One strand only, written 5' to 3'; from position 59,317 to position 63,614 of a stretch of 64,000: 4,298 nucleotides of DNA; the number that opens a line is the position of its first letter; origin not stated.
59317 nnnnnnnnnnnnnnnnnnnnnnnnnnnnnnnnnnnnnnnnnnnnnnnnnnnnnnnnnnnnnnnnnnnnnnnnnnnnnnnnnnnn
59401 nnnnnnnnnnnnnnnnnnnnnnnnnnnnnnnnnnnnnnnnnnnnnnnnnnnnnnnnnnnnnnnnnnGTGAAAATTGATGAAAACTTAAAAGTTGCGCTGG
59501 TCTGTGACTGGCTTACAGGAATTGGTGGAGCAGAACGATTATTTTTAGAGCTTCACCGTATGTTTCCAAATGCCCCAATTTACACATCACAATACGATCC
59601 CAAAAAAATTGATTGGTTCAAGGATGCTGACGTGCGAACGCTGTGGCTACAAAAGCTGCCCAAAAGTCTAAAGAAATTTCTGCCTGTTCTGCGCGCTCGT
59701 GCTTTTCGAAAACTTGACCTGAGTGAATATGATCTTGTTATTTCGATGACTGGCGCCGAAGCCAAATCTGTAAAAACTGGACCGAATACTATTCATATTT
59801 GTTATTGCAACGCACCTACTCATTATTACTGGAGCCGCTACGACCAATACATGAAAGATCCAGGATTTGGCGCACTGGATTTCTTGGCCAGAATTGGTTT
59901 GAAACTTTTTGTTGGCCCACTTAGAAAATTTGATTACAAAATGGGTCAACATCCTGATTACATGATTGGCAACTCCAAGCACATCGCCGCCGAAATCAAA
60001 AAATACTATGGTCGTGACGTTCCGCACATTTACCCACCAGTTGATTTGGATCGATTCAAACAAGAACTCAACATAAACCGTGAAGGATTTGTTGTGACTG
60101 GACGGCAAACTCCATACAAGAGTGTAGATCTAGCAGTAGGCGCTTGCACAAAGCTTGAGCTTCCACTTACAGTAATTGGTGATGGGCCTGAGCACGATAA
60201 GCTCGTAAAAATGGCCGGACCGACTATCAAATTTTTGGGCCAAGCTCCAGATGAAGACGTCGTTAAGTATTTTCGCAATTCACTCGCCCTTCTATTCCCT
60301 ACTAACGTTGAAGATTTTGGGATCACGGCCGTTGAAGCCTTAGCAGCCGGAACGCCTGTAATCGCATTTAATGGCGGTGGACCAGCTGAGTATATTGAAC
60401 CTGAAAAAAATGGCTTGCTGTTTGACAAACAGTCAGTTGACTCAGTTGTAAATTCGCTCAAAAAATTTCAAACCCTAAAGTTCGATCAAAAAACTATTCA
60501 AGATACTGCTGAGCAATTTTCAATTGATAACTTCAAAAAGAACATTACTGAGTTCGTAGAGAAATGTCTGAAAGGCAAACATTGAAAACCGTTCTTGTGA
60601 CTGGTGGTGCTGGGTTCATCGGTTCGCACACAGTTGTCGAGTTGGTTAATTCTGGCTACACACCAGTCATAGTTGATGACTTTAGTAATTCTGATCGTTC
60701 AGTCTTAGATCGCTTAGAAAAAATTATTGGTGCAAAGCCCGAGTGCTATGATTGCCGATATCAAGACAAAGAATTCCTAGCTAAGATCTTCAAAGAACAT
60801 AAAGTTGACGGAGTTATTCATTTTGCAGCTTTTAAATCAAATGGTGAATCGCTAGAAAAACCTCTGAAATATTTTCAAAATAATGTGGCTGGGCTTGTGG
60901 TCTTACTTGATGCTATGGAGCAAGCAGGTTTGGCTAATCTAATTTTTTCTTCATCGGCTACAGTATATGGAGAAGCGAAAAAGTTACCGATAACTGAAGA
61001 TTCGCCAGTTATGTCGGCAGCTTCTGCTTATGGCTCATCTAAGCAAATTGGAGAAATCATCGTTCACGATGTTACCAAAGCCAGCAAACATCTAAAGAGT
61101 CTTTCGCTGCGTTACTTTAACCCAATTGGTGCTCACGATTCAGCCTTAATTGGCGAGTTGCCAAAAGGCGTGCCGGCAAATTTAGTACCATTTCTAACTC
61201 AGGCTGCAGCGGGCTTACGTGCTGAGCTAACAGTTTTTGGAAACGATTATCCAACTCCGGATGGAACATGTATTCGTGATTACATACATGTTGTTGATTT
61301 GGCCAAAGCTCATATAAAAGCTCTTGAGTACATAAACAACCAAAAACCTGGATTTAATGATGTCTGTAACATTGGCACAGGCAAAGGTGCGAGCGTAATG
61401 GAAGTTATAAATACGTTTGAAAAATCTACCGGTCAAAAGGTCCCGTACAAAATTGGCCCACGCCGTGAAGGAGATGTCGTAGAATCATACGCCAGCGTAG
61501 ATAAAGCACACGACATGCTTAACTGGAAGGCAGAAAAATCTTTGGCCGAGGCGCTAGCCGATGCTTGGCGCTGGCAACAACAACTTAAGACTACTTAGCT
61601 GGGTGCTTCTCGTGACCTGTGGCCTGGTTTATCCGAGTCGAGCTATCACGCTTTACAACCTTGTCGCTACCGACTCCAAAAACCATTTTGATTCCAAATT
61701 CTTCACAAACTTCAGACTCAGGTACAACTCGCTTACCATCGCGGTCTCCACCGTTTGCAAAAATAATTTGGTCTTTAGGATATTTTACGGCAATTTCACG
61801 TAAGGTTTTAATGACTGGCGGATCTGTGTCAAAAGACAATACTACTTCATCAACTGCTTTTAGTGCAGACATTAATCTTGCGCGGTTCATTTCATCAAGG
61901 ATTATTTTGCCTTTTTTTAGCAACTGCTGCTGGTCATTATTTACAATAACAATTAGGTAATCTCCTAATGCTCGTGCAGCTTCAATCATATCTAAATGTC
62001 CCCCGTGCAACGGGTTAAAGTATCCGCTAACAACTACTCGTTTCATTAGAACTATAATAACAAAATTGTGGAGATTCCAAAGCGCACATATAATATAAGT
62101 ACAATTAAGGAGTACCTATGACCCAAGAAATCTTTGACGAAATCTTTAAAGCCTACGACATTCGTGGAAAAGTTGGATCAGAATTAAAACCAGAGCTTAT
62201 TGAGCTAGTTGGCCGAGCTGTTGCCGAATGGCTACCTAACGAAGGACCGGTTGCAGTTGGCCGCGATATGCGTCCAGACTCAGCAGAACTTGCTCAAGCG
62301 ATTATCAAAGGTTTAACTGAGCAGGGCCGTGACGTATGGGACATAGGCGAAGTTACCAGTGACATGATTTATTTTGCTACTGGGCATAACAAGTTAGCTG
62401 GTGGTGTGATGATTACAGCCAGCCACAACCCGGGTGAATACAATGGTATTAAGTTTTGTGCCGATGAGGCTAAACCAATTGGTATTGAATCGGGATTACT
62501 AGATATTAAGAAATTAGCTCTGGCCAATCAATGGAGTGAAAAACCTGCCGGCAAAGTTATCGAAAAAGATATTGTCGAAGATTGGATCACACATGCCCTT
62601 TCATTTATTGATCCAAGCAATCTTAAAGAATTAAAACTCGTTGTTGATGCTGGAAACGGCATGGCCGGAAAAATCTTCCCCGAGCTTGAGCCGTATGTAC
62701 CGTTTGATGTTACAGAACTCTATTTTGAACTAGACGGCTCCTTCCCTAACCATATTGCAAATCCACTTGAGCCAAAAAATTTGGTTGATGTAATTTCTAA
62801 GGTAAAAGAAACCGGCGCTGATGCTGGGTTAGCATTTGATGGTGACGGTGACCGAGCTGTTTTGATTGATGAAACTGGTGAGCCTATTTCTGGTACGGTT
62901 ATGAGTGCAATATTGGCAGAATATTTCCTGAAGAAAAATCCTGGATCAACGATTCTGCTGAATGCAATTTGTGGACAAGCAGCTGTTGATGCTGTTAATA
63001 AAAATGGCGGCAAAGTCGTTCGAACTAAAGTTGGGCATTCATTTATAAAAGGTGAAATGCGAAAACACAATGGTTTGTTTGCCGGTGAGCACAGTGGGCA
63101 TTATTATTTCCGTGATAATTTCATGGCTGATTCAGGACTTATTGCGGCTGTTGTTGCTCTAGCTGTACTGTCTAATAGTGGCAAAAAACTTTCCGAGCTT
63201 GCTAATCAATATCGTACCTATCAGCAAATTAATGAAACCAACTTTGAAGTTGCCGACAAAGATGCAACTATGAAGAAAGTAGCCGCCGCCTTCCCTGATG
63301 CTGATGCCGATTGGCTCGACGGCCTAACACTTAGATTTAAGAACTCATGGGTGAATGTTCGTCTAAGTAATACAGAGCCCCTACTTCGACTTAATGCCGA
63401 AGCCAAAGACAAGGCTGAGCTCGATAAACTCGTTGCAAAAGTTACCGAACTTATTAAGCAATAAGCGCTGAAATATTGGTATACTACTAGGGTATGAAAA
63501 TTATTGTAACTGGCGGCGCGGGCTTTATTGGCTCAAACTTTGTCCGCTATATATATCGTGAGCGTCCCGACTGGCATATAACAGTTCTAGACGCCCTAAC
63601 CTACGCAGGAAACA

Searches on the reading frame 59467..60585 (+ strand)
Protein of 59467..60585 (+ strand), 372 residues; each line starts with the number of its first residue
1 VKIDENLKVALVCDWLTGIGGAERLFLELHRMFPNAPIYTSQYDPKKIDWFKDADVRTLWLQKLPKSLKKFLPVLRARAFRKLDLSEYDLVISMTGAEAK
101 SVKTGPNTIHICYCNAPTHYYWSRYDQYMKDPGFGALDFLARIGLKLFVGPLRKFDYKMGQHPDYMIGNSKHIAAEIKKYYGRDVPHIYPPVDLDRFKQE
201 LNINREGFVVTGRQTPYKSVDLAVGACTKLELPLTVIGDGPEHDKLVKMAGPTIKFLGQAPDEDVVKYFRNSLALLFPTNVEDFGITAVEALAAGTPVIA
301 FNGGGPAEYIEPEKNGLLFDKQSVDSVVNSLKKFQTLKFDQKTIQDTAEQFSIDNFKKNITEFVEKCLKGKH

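Call 65: search_protein_families(library=pfam, proteins=[window:59467-60585:+], max_evalue=0.00001)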
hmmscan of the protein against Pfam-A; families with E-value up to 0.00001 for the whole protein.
window:59467-60585:+ (372 aa): 3 families
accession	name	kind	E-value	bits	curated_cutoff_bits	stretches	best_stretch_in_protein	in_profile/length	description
PF00534.26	Glycos_transf_1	-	3.8e-28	98.6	26.4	1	195-338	5-159/172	Glycosyl transferases group 1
PF13692.12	Glyco_trans_1_4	-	2.6e-20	73.5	27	1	208-332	4-137/142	Glycosyl transferases group 1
PF20706.3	GT4-conflict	-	4.6e-08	32.9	26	1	204-328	196-334/385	Family 4 Glycosyltransferase in conflict systems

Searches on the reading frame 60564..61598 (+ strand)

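Call 65: search_protein_families(library=pfam, proteins=[window:60564-61598:+], max_evalue=0.00001)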
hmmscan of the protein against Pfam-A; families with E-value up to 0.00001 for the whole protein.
window:60564-61598:+ (344 aa): 8 families
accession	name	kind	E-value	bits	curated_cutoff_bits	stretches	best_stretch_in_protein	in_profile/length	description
PF16363.11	GDP_Man_Dehyd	-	1.5e-51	176.3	27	1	11-332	1-330/332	GDP-mannose 4,6 dehydratase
PF01370.27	Epimerase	-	2.7e-50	171.5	20.9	1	10-271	1-240/240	NAD dependent epimerase/dehydratase family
PF01073.25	3Beta_HSD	-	3e-15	56.4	22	1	11-168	1-158/280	3-beta hydroxysteroid dehydrogenase/isomerase family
PF02719.21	Polysacc_synt_2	-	5.8e-12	45.8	20.2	1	10-191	1-175/293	Polysaccharide biosynthesis protein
PF04321.23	RmlD_sub_bind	-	1.8e-09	37.6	27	1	9-170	2-139/287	RmlD substrate binding domain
PF08659.16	KR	-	8.1e-08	32.8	22.6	1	9-141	2-147/180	KR domain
PF05368.20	NmrA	-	1e-06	29.1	27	0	8-132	3-108/298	NmrA-like family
PF07993.18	NAD_binding_4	-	4.1e-06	26.6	20.1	0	79-172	87-193/258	Male sterility protein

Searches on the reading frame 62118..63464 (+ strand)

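Call 65: search_protein_families(library=pfam, proteins=[window:62118-63464:+], max_evalue=0.00001)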
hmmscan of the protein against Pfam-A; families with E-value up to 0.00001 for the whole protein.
window:62118-63464:+ (448 aa): 4 families
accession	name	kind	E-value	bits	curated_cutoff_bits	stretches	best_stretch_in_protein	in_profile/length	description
PF02878.22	PGM_PMM_I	-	3.3e-37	127.7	22.5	1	8-122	2-120/138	Phosphoglucomutase/phosphomannomutase, alpha/beta/alpha domain I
PF02880.22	PGM_PMM_III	-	2.5e-26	92.5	20.7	1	262-368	5-115/115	Phosphoglucomutase/phosphomannomutase, alpha/beta/alpha domain III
PF02879.22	PGM_PMM_II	-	5.8e-23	81.8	29.3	1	155-254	2-103/103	Phosphoglucomutase/phosphomannomutase, alpha/beta/alpha domain II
PF00408.26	PGM_PMM_IV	-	1.4e-12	47.9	23.1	1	373-444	1-67/68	Phosphoglucomutase/phosphomannomutase, C-terminal domain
